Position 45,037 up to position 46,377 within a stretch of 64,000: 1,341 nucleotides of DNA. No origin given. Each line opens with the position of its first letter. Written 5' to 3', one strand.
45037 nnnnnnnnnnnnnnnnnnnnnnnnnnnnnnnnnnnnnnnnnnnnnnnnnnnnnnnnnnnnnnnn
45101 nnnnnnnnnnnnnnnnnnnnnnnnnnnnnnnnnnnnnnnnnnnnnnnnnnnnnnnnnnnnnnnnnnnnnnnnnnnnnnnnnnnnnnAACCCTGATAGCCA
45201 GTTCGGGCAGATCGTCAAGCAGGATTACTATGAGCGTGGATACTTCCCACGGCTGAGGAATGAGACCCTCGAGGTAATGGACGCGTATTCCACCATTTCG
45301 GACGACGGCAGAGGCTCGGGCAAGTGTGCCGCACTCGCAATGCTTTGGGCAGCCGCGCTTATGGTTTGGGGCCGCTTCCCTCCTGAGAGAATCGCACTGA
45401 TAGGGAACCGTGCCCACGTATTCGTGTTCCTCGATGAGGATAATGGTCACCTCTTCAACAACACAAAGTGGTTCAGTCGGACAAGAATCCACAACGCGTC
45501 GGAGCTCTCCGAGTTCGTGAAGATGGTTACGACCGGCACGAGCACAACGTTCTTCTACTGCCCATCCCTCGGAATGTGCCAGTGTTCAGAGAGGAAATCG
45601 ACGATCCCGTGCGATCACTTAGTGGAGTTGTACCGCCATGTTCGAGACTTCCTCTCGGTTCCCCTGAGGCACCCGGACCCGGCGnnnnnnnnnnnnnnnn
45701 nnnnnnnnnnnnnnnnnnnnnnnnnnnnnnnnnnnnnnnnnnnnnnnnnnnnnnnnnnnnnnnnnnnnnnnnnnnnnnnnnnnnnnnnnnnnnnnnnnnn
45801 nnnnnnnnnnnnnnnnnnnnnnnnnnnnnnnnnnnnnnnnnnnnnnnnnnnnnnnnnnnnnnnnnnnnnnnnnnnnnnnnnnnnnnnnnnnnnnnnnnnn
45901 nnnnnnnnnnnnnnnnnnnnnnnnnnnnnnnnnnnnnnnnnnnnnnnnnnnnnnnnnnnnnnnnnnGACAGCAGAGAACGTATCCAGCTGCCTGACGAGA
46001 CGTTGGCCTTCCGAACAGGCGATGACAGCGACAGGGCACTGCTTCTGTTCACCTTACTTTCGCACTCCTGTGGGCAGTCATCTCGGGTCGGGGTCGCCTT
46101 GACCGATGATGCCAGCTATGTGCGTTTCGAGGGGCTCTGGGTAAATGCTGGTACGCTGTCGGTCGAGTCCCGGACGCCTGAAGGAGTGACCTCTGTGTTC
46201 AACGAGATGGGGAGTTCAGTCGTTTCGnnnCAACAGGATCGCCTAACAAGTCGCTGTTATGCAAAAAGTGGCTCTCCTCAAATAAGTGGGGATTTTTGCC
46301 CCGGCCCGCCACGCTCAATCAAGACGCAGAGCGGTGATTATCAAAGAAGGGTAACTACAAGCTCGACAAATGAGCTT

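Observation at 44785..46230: Large island protein with a possible transglutaminase-like Cys-His-Asp core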

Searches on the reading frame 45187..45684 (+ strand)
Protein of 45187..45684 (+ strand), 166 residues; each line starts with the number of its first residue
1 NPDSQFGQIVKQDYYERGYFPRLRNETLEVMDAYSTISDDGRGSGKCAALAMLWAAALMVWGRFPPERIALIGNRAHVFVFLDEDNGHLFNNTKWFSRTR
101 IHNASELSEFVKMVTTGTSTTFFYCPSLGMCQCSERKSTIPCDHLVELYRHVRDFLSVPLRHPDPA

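Call 51: predict_structure(alignment_id=A4)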
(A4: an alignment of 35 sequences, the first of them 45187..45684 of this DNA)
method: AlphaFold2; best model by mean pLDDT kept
length: 166 residues; sequences in the alignment: 35
mean_pLDDT: 81.0   pTM: 0.74
mean pLDDT of the five models: 81.0, 81.0, 75.4, 73.5, 68.8
residues with pLDDT >= 90: 45; 70-90: 85; 50-70: 34; < 50: 2
segments of 3 or more residues with pLDDT < 50: none
pLDDT, mean of each block of 10 residues (from residue 1): 55 66 64 70 73 88 91 89 92 84 87 82 91 89 92 86 78
secondary structure, 60 per line:
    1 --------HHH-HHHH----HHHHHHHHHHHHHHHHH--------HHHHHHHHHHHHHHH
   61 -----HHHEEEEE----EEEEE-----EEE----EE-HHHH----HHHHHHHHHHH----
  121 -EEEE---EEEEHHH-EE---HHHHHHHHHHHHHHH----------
elements in order: H13-16 H21-37 H46-60 E69-73 E78-82 E88-90 H98-101 H106-116 E122-125 E129-132 H142-156

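Call 53: fold_search(model_id=the predicted structure, library=pdb)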
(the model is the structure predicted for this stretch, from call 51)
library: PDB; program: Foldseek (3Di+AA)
matches with E <= 10: 362; with E <= 0.001: 0
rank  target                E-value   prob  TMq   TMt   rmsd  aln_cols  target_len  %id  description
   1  1yzb_MODEL_1_A        9.5e-01  0.09  0.24  0.23  11.5       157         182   13  Solution structure of the Josephin domain of Ataxin-3 (released 2005-07-05)
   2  7tcr_C                1.3e+00  0.06  0.16  0.14  11.5       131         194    9  Methanobactin biosynthetic protein complex of MbnB and MbnC from Methylosinus trichosporium OB3b at 2.62 Angstrom reso (released 2022-03-23)
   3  3f9f_A                1.4e+00  0.09  0.20  0.13   6.8        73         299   11  Crystal Structure of the F140A mutant of SARS-Coronovirus 3C-like Protease at pH 6.0 (released 2009-09-29)
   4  6eci_T                1.6e+00  0.07  0.15  0.21   7.6        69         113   13  Structure of the FAD binding protein MSMEG_5243 from Mycobacterium smegmatis (released 2018-12-26)
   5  5c3n_A                1.7e+00  0.08  0.17  0.11   7.0        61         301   11  Crystal structure of MERS coronavirus main protease in spacegroup C2221 (released 2015-12-30)
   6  9qbb                  1.9e+00  0.12  0.13  0.01   6.1        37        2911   19  Lymphostatin - Conformation III - pH 8 (released 2025-07-16)
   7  3d23_B                2.1e+00  0.08  0.20  0.12   6.1        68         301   15  Main protease of HCoV-HKU1 (released 2008-09-16)
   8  4tyd_D                2.1e+00  0.05  0.19  0.16  13.6       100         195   13  Structure-based design of a novel series of azetidine inhibitors of the hepatitis C virus NS3/4A serine protease (released 2014-09-10)
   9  9euw                  2.2e+00  0.06  0.13  0.01   7.4        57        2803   16  Lymphostatin, conformation 2 (composite structure) (released 2025-04-09)
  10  2dos_MODEL_1_A        2.2e+00  0.04  0.22  0.22  11.8       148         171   16  Structural basis for the recognition of Lys48-linked polyubiquitin chain by the Josephin domain of ataxin-3, a (released 2007-05-22)
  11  2a5a                  2.6e+00  0.06  0.19  0.12   7.0        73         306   11  Crystal structure of unbound SARS coronavirus main peptidase in the space group C2 (released 2005-10-25)
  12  9qb8                  2.8e+00  0.10  0.13  0.01   6.2        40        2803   18  Lymphostatin - Conformation II - pH 8 Hepes (released 2025-07-16)
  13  6xhn_B                3.0e+00  0.07  0.22  0.13   6.7        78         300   10  Covalent complex of SARS-CoV main protease with 4-methoxy-N-[(2S)-4-methyl-1-oxo-1-({(2S)-3-oxo-1-[(3S)-2-oxopyrrolidi (released 2020-07-08)
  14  8did_A                3.1e+00  0.06  0.20  0.13   6.6        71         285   10  Virtual screening for novel SARS-CoV-2 main protease non-covalent and covalent inhibitors (released 2023-07-05)
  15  3f9g_B                3.1e+00  0.06  0.20  0.13   6.8        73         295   11  Crystal Structure of the F140A mutant of SARS-Coronovirus 3C-like Protease at pH 6.5 (released 2009-09-29)
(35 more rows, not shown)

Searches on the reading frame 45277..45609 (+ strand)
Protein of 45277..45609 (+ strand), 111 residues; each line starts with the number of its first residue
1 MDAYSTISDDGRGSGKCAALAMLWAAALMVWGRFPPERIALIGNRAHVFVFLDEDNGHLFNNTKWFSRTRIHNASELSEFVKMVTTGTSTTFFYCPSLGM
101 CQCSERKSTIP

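Call 56: search_solved_structures(query=A5, max_evalue=10, show_alignments=4)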
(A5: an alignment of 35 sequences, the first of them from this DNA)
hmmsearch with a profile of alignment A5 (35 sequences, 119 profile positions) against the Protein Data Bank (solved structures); distinct sequences matched with E-value up to 10: 4.
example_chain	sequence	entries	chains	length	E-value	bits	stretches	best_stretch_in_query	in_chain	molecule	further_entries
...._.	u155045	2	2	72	0.072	16.4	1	60-116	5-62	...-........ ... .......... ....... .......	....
6cfw_C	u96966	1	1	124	0.19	15.1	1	3-36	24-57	Monovalent cation/H+ antiporter subunit G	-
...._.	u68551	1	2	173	0.3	14.4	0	60-105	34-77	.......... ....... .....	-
4nez_A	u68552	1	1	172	0.3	14.4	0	60-105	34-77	Engineered protein OR276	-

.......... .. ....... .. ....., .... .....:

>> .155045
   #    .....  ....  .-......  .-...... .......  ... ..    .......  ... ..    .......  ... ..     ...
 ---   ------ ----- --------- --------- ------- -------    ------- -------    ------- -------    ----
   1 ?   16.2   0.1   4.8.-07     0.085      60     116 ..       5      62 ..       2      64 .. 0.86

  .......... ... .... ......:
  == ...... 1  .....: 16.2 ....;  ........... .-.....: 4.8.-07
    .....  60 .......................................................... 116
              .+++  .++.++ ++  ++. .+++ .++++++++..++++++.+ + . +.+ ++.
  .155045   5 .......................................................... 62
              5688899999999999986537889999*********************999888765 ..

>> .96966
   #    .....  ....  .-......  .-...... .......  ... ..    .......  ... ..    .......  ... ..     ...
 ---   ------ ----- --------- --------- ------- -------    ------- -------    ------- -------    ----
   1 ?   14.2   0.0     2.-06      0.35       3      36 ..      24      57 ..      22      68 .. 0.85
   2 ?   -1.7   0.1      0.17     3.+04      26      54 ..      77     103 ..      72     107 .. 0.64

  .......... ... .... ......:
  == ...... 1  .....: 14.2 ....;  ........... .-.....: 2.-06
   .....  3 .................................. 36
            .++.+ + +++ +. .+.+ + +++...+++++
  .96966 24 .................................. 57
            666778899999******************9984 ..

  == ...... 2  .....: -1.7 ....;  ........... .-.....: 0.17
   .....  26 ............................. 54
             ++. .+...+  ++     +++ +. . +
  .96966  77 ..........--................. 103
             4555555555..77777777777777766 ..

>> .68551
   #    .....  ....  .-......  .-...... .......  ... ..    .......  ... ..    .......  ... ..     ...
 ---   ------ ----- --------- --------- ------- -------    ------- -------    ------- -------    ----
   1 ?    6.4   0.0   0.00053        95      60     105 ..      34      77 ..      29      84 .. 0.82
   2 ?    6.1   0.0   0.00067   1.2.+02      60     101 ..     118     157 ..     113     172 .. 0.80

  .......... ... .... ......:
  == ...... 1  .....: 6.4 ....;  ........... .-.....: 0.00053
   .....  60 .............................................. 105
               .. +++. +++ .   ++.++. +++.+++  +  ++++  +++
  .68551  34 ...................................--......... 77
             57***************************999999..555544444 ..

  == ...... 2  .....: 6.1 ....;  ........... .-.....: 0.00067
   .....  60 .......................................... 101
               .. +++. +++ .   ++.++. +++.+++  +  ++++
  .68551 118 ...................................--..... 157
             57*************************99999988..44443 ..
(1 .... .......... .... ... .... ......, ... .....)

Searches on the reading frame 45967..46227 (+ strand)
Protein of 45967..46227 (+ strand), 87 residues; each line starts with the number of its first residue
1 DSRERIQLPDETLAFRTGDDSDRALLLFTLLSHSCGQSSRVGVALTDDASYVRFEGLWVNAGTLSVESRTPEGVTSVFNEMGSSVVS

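Call 58: search_solved_structures(query=A6, max_evalue=10, show_alignments=5)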
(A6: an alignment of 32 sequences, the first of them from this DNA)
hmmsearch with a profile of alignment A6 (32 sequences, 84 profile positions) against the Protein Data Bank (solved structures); distinct sequences matched with E-value up to 10: 1.
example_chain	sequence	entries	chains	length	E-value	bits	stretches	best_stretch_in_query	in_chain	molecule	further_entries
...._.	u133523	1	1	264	1.1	12.6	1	27-69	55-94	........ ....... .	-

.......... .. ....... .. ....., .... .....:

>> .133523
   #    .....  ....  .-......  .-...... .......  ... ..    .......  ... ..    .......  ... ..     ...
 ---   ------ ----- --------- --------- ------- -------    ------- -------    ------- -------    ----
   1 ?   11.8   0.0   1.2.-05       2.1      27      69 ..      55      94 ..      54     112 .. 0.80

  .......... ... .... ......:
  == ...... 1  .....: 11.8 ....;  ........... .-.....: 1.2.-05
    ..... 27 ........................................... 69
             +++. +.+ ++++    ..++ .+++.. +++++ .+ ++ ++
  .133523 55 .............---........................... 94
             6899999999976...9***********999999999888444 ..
